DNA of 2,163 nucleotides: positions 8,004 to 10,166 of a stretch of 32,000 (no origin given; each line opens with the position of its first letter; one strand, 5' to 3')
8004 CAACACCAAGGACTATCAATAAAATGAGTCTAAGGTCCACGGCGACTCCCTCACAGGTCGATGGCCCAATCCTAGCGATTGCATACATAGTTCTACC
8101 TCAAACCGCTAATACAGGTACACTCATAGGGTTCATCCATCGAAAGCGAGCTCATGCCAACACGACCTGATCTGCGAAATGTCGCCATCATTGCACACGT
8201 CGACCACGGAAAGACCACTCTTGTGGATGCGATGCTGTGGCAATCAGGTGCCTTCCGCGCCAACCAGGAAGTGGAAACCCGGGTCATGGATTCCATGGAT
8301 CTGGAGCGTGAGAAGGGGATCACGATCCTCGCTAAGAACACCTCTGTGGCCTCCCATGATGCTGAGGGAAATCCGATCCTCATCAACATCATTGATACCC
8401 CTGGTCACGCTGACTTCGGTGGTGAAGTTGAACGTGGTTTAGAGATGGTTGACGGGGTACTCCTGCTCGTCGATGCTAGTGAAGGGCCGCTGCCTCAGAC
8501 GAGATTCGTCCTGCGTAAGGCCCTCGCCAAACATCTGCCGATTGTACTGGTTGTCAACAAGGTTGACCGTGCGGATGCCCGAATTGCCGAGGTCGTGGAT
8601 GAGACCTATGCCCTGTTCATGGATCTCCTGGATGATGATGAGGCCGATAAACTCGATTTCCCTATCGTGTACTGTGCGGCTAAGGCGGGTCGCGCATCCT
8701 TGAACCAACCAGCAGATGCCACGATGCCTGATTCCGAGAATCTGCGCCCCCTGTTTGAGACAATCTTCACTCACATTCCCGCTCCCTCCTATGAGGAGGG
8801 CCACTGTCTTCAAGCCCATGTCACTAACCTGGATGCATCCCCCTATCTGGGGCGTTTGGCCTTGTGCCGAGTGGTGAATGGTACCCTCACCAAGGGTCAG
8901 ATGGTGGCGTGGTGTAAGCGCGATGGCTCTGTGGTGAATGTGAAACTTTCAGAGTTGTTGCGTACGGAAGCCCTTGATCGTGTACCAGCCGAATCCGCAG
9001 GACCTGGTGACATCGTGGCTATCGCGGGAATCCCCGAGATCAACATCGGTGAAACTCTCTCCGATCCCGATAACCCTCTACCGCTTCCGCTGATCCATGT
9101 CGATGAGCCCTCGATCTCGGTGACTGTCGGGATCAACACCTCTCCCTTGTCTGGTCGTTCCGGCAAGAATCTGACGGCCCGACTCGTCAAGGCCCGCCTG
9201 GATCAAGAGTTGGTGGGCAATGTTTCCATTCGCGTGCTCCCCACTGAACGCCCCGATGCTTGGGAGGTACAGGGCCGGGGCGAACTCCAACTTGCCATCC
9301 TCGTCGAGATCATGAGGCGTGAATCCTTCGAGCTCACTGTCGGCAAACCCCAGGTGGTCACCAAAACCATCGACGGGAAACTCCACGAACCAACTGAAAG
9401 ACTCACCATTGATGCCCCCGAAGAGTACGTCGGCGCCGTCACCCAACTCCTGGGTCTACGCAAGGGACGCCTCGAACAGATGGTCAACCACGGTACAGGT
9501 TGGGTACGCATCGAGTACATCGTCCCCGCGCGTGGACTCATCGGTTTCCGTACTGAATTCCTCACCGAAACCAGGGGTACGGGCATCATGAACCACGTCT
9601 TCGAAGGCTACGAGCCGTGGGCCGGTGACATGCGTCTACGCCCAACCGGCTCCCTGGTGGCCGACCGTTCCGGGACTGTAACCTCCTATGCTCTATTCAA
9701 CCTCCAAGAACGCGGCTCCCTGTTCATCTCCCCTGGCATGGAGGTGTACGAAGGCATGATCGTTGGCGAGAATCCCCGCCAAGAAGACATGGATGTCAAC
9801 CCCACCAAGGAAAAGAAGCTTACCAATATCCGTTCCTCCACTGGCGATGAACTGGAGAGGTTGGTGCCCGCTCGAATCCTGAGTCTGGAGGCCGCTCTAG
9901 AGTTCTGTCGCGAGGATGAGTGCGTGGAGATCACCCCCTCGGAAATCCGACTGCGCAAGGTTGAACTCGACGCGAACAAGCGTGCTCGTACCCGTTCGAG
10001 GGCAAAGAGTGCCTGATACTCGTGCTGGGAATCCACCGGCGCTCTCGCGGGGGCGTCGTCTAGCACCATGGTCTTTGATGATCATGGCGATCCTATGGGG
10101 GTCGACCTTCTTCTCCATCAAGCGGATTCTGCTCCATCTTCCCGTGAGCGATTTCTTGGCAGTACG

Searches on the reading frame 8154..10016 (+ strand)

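Call 17: search_protein_families(library=pfam, max_evalue=0.00001, proteins=[window:8154-10016:+])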
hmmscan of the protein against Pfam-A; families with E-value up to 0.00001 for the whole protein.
window:8154-10016:+ (620 aa): 6 families
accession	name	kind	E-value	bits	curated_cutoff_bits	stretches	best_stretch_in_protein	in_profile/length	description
PF00009.33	GTP_EFTU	-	2.5e-54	184.2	26.5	1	7-209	3-187/188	Elongation factor Tu GTP binding domain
PF21018.2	BipA_C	-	5.7e-45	152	23.8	1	498-606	1-109/110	TypA/BipA C-terminal domain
PF00679.30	EFG_C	-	1.8e-25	89.2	27.9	1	410-493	2-85/89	Elongation factor G C-terminus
PF03144.31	GTP_EFTU_D2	-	2e-10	41.4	30.3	1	233-302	1-72/73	Elongation factor Tu domain 2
PF22042.2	EF-G_D2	-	2.3e-09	37.7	27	1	222-303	5-82/84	Elongation factor G domain 2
PF01926.29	MMR_HSR1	-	6.9e-06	26.6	21.9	0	10-136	2-113/113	50S ribosome-binding GTPase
